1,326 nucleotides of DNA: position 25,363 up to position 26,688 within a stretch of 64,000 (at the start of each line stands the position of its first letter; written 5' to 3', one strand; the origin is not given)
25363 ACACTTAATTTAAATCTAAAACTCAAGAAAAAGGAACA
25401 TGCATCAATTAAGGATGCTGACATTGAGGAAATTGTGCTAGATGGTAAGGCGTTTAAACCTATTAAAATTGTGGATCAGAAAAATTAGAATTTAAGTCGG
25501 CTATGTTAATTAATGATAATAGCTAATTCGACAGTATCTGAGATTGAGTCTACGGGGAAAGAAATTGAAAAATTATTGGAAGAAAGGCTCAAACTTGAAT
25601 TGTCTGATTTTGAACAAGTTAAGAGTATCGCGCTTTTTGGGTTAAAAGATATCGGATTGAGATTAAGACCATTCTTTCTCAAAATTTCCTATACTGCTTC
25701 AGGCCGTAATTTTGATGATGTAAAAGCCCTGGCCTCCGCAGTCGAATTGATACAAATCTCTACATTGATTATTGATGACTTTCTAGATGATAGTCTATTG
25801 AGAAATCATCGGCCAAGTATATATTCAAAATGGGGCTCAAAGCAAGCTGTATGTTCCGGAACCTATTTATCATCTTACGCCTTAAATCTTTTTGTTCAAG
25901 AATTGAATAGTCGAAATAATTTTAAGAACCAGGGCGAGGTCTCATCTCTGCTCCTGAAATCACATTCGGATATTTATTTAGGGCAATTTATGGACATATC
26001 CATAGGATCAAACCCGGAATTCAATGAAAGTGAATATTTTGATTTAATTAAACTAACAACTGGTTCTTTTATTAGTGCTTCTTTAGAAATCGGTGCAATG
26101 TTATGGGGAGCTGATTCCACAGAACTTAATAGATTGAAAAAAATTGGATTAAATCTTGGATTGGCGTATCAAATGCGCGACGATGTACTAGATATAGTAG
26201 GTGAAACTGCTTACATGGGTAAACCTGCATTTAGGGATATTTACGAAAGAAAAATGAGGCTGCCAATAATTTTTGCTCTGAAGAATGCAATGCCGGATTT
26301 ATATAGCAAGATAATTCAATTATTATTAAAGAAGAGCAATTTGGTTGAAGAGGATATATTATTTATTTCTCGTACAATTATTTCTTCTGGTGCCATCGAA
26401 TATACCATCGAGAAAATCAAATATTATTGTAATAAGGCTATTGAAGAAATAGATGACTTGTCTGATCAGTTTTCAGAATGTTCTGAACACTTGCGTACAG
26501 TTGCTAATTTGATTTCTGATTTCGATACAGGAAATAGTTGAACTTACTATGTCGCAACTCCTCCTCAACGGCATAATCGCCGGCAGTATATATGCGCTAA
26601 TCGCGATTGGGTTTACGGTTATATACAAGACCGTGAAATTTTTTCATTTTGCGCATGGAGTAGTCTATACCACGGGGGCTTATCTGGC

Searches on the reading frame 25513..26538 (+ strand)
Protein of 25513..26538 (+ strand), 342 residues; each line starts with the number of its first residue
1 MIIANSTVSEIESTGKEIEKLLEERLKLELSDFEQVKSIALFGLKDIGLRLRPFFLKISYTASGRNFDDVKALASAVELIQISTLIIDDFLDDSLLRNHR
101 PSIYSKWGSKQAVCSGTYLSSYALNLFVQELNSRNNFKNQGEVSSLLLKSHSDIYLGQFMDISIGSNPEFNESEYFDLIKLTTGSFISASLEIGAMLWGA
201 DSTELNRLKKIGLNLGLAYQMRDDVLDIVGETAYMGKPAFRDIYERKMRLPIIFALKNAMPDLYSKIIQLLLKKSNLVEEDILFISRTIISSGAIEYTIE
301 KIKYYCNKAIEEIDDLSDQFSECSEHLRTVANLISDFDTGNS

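Call 85: search_protein_families(library=pfam, proteins=[window:25513-26538:+], max_evalue=0.00001)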
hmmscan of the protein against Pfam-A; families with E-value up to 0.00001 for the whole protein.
window:25513-26538:+ (342 aa): 1 family
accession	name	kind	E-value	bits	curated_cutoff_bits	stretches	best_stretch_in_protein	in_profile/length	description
PF00348.22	polyprenyl_synt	-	2e-49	168.5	27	1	47-275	15-238/251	Polyprenyl synthetase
